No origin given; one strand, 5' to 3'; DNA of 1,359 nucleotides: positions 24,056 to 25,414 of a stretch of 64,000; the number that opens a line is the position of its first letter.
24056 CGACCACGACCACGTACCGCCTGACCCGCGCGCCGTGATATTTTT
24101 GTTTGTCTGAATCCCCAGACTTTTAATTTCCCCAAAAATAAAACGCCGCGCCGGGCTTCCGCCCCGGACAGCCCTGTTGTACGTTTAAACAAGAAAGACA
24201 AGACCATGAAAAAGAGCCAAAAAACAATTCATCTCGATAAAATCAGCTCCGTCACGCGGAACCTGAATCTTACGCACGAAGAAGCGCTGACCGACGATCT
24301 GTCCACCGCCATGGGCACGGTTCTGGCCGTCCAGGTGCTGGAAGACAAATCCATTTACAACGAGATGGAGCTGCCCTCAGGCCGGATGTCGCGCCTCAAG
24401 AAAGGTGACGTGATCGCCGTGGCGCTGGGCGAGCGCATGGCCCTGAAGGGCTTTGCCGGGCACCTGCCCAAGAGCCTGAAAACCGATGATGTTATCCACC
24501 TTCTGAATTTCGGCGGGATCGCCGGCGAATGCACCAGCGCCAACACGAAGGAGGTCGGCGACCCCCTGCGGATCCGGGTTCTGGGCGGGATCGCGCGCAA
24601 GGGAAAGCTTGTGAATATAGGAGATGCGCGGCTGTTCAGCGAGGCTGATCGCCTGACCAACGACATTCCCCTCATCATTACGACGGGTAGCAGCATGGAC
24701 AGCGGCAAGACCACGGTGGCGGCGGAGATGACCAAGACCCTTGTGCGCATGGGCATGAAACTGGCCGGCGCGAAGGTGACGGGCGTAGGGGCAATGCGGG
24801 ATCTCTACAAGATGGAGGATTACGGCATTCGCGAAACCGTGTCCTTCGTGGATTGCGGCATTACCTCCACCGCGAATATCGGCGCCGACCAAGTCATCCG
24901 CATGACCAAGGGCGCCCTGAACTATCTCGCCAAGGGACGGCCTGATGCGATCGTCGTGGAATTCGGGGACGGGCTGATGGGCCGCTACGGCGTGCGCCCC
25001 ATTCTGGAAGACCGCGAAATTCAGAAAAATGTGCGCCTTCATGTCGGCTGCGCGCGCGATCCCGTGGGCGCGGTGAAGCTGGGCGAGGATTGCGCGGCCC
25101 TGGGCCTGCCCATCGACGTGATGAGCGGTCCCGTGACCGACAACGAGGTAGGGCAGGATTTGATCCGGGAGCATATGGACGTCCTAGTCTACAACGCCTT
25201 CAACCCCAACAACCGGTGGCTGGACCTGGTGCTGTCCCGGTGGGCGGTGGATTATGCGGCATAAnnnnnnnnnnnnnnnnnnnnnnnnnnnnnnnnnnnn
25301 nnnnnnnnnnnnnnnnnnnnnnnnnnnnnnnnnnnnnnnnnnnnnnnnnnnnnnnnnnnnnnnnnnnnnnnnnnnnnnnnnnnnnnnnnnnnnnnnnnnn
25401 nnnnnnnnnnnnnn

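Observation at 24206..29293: Unknown P-loop protein heads an argC-argB-argD-argF operon that lacks argA, argJ and argE: candidate non-orthologous first-step enzyme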

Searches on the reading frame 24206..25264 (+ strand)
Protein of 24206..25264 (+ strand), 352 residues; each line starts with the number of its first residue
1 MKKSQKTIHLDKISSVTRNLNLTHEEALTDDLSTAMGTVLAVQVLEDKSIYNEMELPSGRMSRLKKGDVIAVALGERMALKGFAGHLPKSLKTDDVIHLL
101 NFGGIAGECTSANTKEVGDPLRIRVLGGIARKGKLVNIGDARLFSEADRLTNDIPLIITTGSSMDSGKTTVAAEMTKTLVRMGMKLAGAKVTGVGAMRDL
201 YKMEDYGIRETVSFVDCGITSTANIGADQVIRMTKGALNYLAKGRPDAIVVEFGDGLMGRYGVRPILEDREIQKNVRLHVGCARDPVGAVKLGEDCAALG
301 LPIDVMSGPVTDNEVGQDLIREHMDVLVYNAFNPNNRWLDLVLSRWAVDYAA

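Call 3: search_protein_families(library=pfam, proteins=[window:24206-25264:+], max_evalue=0.01)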
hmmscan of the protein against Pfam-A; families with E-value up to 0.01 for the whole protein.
window:24206-25264:+ (352 aa): 0 families

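Call 4: search_protein_families(library=ncbifam, proteins=[window:24206-25264:+], max_evalue=0.01)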
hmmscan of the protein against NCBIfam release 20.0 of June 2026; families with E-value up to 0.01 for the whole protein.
window:24206-25264:+ (352 aa): 0 families

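Call 5: find_homologous_proteins(query=window:24206-25264:+, max_evalue=0.001)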
Query window:24206-25264:+ (352 aa): 424 proteins with E <= 0.001 among 8000 candidates; the best 120 are listed.
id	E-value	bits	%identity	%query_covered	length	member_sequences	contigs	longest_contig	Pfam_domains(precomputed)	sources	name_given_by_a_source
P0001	4.0e-228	774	100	100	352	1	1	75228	-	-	-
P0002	5.6e-181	619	78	98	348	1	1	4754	-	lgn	-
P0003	1.8e-177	608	77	99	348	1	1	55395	-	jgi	jgi:hypothetical protein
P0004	5.4e-177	606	75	99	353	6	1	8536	-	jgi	jgi:hypothetical protein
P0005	6.4e-176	603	76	99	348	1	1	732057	-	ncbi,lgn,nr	ncbi:MAG: hypothetical protein DHS20C02_00960 [Micavibrio sp.]|nr:MAG: hypothetical protein DHS20C02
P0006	2.6e-172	591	74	99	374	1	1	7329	-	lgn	-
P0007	4.2e-172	590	77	98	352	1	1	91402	-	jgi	jgi:hypothetical protein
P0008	2.0e-171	588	74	98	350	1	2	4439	-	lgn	-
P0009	1.8e-170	585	75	99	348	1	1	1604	-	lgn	-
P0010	4.1e-170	584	74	98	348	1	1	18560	-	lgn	-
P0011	7.2e-170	583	75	98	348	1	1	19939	-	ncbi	ncbi:MAG: hypothetical protein ACT4OY_00180 [Alphaproteobacteria bacterium]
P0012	1.1e-169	582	74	97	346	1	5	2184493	-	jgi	jgi:hypothetical protein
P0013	1.2e-169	582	73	98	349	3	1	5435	-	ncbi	ncbi:MAG: hypothetical protein ACPGRX_03025 [Bdellovibrionales bacterium]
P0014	2.0e-169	582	73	99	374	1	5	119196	-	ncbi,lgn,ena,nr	ncbi:MAG TPA: hypothetical protein DEA55_02210 [Rhodospirillaceae bacterium]|nr:hypothetical protein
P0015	4.1e-169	581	75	97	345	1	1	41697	-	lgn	-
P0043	5.8e-165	567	70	98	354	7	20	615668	-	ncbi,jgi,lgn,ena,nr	ncbi:MAG: hypothetical protein CBB87_09010 [Micavibrio sp. TMED27]|nr:hypothetical protein [Micavibr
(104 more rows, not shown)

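Call 6: search_protein_families(library=pfam, proteins=[window:24206-25264:+], max_evalue=10)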
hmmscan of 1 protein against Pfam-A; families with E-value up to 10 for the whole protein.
window:24206-25264:+ (352 aa): 2 families
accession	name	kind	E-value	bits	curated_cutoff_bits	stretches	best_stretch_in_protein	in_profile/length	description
PF01656.29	CbiA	-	0.03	14.7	25.4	1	158-226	2-54/125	CobQ/CobB/MinD/ParA nucleotide binding domain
PF07755.17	DUF1611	-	0.11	12.3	25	1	151-187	9-45/201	Domain of unknown function (DUF1611_C) P-loop domain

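Call 7: search_solved_structures(query=window:24206-25264:+, max_evalue=10)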
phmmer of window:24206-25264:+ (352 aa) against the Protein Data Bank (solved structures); distinct sequences matched with E-value up to 10: 0.

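Call 18: search_protein_representatives(alignment_id=A1)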
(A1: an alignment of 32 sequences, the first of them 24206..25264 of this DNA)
Query: 32 sequences, 350 profile positions. Proteins with E-value up to 0.001 (for the whole library): 1413; up to 1e-10: 921; up to 1e-30: 158. The best 150 are listed.
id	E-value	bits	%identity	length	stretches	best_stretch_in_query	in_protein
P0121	6.5e-116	403.7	-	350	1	3-331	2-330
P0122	2.9e-106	372.0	-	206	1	139-344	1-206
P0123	1.9e-99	349.6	-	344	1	1-331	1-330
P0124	1.9e-97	343.0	-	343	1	1-332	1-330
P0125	5.6e-97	341.4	-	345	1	8-330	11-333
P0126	1.1e-92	327.3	-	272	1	5-277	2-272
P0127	3.5e-91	322.4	-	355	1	4-330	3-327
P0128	1.4e-87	310.5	-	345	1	3-330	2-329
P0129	9.4e-84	297.9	-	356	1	3-338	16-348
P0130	1.9e-82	293.7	-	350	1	2-327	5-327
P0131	3.4e-82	292.8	-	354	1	3-328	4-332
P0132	4.4e-80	285.9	-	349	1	2-321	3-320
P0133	1.5e-78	280.8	-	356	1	18-329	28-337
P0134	1.0e-77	278.1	-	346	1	3-337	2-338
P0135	1.7e-77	277.4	-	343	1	4-329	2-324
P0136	4.1e-77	276.1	-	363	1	3-339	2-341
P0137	1.9e-76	273.9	-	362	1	1-332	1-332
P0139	1.3e-73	264.6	-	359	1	2-341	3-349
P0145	1.9e-68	247.6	-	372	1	4-344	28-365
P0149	1.9e-66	241.0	-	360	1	1-339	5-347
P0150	1.8e-64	234.6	-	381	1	3-341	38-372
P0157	9.5e-60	219.0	-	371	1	7-341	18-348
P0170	1.1e-54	202.4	-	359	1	5-344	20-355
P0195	4.6e-44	167.4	-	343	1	7-341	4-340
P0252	2.8e-33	131.9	-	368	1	9-320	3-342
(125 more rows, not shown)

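Call 20: search_protein_families(library=pfam, alignment_id=A2, max_evalue=0.01)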
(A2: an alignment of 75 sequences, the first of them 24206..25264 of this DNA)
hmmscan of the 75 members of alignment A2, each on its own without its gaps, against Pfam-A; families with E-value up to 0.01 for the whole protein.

A. member 1, window:24206-25264:+ (352 aa): 0 families

B. families by the number of members that match (of 75 scanned): 8 families
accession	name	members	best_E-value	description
PF01656.29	CbiA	30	3.4e-06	CobQ/CobB/MinD/ParA nucleotide binding domain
PF03205.20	MobB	29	1.3e-06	Molybdopterin guanine dinucleotide synthesis protein B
PF07755.17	DUF1611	21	1.3e-05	Domain of unknown function (DUF1611_C) P-loop domain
PF13500.12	AAA_26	10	0.00018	AAA domain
PF13604.12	AAA_30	1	8.3e-05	AAA domain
PF02492.25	cobW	1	0.0013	CobW/HypB/UreG, nucleotide-binding domain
PF13245.12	AAA_19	1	0.0034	AAA domain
PF20720.3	nSTAND3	1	0.0071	Novel STAND NTPase 3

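Call 21: search_solved_structures(query=A2, max_evalue=10, show_alignments=2)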
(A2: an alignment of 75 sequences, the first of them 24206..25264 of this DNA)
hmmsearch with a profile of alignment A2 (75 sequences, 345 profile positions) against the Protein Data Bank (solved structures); distinct sequences matched with E-value up to 10: 39.
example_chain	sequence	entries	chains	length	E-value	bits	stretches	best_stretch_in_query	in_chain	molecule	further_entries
1rj9_A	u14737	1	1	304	1.6e-05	27.2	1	107-182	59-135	Signal Recognition Protein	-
2j7p_D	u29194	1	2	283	3.5e-05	26.1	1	107-182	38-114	CELL DIVISION PROTEIN FTSY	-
2cnw_D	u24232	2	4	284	3.6e-05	26.1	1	107-182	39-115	CELL DIVISION PROTEIN FTSY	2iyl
1okk_D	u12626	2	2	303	4.4e-05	25.8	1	107-182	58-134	CELL DIVISION PROTEIN FTSY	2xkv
2q9a_A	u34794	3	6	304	4.5e-05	25.8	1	107-182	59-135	Cell division protein ftsY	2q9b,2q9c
3fgn_A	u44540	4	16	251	6.8e-05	25.1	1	145-193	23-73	Dethiobiotin synthetase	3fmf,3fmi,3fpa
6cve_A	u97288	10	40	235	0.00047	22.4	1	149-193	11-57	ATP-dependent dethiobiotin synthetase BioD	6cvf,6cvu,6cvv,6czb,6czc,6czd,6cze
6nka_A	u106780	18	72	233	0.00058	22.1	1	149-193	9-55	ATP-dependent dethiobiotin synthetase BioD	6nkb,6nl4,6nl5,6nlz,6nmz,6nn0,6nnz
4wop_A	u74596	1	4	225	0.0016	20.7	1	149-193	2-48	ATP-dependent dethiobiotin synthetase BioD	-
5l3r_A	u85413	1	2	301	0.0046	19.1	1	143-180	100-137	Signal recognition particle 54 kDa protein, chloroplastic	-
1dts_A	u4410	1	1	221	0.005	19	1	152-185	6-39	DETHIOBIOTIN SYNTHETASE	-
1a82_A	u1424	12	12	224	0.0052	19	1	152-185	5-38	DETHIOBIOTIN SYNTHETASE | PROTEIN (DETHIOBIOTIN SYNTHETASE) | DETHIOBIOTIN SYNTHASE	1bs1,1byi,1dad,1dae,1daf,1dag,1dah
3of5_A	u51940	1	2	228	0.018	17.2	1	151-184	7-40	Dethiobiotin synthetase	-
4oyh_A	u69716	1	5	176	0.019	17.1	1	147-203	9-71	Molybdopterin-guanine dinucleotide biosynthesis protein B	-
7osv_A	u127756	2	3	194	0.022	16.9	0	263-295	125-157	DeNovoTIM6-SB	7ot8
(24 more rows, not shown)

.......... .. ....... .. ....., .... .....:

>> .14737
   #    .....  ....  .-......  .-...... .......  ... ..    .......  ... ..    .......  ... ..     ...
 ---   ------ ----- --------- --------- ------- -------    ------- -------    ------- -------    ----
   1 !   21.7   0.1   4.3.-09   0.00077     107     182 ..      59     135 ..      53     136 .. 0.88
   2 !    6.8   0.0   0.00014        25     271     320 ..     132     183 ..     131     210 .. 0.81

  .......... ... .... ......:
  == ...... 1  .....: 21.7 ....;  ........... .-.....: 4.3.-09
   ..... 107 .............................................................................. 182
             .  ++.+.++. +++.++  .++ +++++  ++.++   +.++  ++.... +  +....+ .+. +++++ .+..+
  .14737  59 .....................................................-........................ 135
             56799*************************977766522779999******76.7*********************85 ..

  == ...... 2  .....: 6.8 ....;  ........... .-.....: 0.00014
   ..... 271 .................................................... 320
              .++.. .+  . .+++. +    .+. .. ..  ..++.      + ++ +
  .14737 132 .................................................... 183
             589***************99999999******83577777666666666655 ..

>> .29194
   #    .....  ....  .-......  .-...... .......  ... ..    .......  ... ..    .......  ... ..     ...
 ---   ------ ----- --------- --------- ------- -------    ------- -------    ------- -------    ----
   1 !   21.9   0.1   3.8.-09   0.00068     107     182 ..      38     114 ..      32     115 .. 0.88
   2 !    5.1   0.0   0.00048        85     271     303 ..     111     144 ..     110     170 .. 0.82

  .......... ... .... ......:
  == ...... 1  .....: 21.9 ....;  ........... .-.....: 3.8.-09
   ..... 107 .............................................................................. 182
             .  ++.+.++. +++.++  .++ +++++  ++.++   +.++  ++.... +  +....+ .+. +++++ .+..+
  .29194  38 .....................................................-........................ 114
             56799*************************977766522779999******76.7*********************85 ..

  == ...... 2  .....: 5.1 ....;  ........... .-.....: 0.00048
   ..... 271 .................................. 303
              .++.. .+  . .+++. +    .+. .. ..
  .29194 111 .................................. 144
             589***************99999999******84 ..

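Call 22: predict_structure(alignment_id=A1)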
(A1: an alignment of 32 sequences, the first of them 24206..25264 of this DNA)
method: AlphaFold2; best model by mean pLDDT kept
length: 352 residues; sequences in the alignment: 32
mean_pLDDT: 83.8   pTM: 0.86
mean pLDDT of the five models: 83.8, 83.8, 81.8, 81.1, 78.5
residues with pLDDT >= 90: 163; 70-90: 133; 50-70: 42; < 50: 14
segments of 3 or more residues with pLDDT < 50: 51-60
pLDDT, mean of each block of 10 residues (from residue 1): 72 86 93 95 84 47 82 82 80 93 83 61 95 92 96 93 66 82 91 77 85 92 86 97 95 77 88 93 87 91 88 86 86 76 65 48
secondary structure, 60 per line:
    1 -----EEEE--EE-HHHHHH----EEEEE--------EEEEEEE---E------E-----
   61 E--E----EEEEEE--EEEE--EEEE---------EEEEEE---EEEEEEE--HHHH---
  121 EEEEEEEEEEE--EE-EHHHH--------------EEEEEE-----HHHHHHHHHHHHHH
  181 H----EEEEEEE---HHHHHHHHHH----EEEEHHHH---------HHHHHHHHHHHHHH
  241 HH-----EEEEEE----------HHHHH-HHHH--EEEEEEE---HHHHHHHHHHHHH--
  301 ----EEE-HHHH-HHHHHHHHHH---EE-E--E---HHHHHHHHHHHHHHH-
elements in order: E6-9 H15-20 E25-29 E38-44 E69-74 E77-80 E83-86 E96-101 E105-111 H114-117 E121-131 H138-141 E156-161 H167-181 E186-192 H196-205 E210-213 H214-217 H227-242 E248-253 H264-268 H270-273 E276-282 H286-298 E305-307 H309-312 H314-323 H337-351

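Call 25: fold_search(model_id=the predicted structure, library=pdb)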
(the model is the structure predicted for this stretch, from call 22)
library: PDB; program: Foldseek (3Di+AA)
matches with E <= 10: 1759; with E <= 0.001: 152
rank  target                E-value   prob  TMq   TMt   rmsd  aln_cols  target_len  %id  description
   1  5l3s_G                2.8e-06  1.00  0.39  0.49  11.3       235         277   16  Structure of the GTPase heterodimer of crenarchaeal SRP54 and FtsY (released 2016-06-08)
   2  1zu5_B                4.8e-06  1.00  0.37  0.41  12.9       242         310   13  Crystal structure of FtsY from Mycoplasma mycoides- space group H32 (released 2006-01-24)
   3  1ffh                  5.4e-06  1.00  0.37  0.44   8.6       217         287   17  N AND GTPASE DOMAINS OF THE SIGNAL SEQUENCE RECOGNITION PROTEIN FFH FROM THERMUS AQUATICUS (released 1997-12-31)
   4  7epk                  5.7e-06  1.00  0.37  0.31   9.6       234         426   16  Crystal Structure of Signal Recognition Particle 54 kDa protein (SRP54) from Aeropyrum pernix K1 in Complex with GDP (released 2021-05-19)
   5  1jpn_A                6.9e-06  1.00  0.36  0.41   7.5       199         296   18  GMPPNP Complex of SRP GTPase NG Domain (released 2002-02-02)
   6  5l3s_C                7.3e-06  1.00  0.40  0.50   6.8       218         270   16  Structure of the GTPase heterodimer of crenarchaeal SRP54 and FtsY (released 2016-06-08)
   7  5l3s_E                7.8e-06  1.00  0.40  0.50   8.1       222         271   17  Structure of the GTPase heterodimer of crenarchaeal SRP54 and FtsY (released 2016-06-08)
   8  1jpn_B                1.0e-05  1.00  0.38  0.44   8.6       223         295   16  GMPPNP Complex of SRP GTPase NG Domain (released 2002-02-02)
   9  2hf8_B                1.0e-05  1.00  0.35  0.54   5.4       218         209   13  Crystal structure of HypB from Methanocaldococcus jannaschii in the triphosphate form, in complex with zinc (released 2006-07-04)
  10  1ls1                  1.0e-05  1.00  0.35  0.41   9.0       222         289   17  T. aquaticus Ffh NG Domain at 1.1A Resolution (released 2002-11-16)
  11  2hf8_A                1.3e-05  1.00  0.37  0.56   5.3       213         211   14  Crystal structure of HypB from Methanocaldococcus jannaschii in the triphosphate form, in complex with zinc (released 2006-07-04)
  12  2j7p_A                1.4e-05  1.00  0.37  0.44   7.3       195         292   16  GMPPNP-stabilized NG domain complex of the SRP GTPases Ffh and FtsY (released 2006-12-11)
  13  3nxs                  1.5e-05  1.00  0.37  0.41   5.3       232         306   16  Crystal structure of LAO/AO transport system from Mycobacterium smegmatis bound to GDP (released 2010-07-28)
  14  3of5_B                1.5e-05  1.00  0.38  0.57   5.9       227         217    9  Crystal Structure of a Dethiobiotin Synthetase from Francisella tularensis subsp. tularensis SCHU S4 (released 2011-02-02)
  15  3dmd_B                1.5e-05  1.00  0.39  0.43  18.8       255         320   16  Structures and Conformations in Solution of the Signal Recognition Particle Receptor from the archaeon Pyrococcus furi (released 2008-11-11)
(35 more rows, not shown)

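Call 27: find_encoding_contigs(protein=P0150, flank=8000, max_places=3)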
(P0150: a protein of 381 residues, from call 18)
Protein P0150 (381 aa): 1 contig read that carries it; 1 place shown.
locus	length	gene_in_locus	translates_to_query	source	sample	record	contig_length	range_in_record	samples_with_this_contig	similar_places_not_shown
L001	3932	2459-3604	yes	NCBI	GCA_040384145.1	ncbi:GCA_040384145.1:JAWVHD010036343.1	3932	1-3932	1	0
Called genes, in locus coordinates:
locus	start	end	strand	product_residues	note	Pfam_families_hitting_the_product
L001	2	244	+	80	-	?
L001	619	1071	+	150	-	PF01316:Arg_repressor, PF02863:Arg_repressor_C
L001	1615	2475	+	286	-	PF20979:Arginosuc_syn_C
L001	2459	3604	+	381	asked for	-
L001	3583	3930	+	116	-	?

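Call 29: find_encoding_contigs(protein=P0121, flank=10000, max_places=3)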
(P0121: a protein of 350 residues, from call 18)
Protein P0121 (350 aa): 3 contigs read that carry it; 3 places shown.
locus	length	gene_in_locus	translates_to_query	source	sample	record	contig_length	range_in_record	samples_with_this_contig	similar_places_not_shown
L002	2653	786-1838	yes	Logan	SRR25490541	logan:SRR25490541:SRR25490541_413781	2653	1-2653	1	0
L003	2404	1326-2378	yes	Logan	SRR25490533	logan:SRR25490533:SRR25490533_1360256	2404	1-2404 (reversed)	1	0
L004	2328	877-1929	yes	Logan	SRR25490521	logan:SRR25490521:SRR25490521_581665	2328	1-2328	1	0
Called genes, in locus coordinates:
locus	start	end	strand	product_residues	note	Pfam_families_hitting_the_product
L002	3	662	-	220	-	?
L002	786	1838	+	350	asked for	-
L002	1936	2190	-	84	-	-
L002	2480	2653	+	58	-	?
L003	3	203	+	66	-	?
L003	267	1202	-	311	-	PF18030:Rimk_N, PF14397:ATPgrasp_ST (faint), PF02655:ATP-grasp_3, PF02955:GSH-S_ATP, PF08443:RimK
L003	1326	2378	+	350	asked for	-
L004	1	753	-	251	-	?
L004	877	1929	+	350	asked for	-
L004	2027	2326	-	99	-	?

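Call 30: find_encoding_contigs(protein=P0129, flank=10000, max_places=3)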
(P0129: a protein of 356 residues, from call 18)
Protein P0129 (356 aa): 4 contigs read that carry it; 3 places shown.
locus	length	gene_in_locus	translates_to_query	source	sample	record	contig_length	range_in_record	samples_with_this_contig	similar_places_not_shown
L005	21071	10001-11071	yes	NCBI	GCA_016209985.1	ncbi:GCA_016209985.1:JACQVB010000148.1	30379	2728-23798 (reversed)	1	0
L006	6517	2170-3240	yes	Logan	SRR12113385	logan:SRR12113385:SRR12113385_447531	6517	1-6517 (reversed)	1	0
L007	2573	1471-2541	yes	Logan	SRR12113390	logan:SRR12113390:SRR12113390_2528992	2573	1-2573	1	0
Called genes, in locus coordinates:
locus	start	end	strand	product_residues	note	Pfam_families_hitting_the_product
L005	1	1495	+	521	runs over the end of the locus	PF00072:Response_reg, PF08665:PglZ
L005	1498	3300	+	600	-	PF00664:ABC_membrane, PF00005:ABC_tran, PF09818:ABC_ATPase (faint), PF13191:AAA_16 (weak), PF02463:SMC_N (weak)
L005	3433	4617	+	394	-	PF00266:Aminotran_5, PF22580:KYNU_C (weak)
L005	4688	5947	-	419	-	PF00579:tRNA-synt_1b, PF22421:SYY_C-terminal (weak)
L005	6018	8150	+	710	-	PF00912:Transgly, PF00905:Transpeptidase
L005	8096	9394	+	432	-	PF01979:Amidohydro_1, PF07969:Amidohydro_3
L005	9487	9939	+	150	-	PF01316:Arg_repressor, PF02863:Arg_repressor_C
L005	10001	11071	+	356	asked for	-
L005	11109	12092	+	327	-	PF01118:Semialdhyde_dh, PF22698:Semialdhyde_dhC_1, PF02774:Semialdhyde_dhC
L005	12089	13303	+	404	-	PF00202:Aminotran_3, PF00155:Aminotran_1_2 (weak)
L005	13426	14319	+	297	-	PF00696:AA_kinase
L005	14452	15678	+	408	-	PF00764:Arginosuc_synth, PF20979:Arginosuc_syn_C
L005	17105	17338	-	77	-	-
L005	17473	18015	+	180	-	PF01844:HNH, PF14279:HNH_5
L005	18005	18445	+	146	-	PF13798:PCYCGC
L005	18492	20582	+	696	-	PF00361:Proton_antipo_M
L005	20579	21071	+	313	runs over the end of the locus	PF00146:NADHdh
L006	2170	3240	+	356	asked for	-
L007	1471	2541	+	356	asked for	-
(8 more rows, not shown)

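Call 31: find_encoding_contigs(protein=P0136, flank=10000, max_places=3)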
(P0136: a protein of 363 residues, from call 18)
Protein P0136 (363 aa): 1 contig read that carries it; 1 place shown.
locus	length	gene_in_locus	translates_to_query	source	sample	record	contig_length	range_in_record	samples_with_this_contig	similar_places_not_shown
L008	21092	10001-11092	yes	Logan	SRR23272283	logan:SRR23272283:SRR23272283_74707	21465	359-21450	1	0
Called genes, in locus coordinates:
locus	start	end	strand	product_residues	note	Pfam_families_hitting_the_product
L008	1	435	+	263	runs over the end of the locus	?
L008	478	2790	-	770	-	PF00656:Peptidase_C14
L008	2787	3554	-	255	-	-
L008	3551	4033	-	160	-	PF04542:Sigma70_r2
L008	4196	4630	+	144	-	-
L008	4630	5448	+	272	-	-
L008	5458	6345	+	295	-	PF00126:HTH_1, PF03466:LysR_substrate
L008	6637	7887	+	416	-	PF26363:Phospholipase-like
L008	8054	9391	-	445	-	PF01636:APH (faint), PF03109:ABC1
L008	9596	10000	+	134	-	PF01316:Arg_repressor, PF02863:Arg_repressor_C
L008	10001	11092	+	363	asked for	-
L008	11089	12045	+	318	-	PF01118:Semialdhyde_dh, PF02774:Semialdhyde_dhC, PF22698:Semialdhyde_dhC_1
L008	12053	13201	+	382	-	PF00202:Aminotran_3, PF00155:Aminotran_1_2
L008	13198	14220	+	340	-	PF02729:OTCace_N, PF00185:OTCace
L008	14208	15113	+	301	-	PF00696:AA_kinase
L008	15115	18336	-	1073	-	PF00069:Pkinase, PF07714:PK_Tyr_Ser-Thr, PF13191:AAA_16, PF13176:TPR_7 (faint), PF17874:TPR_MalT (weak), PF13424:TPR_12 (weak)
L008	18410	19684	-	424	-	-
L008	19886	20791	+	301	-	-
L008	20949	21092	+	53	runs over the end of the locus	?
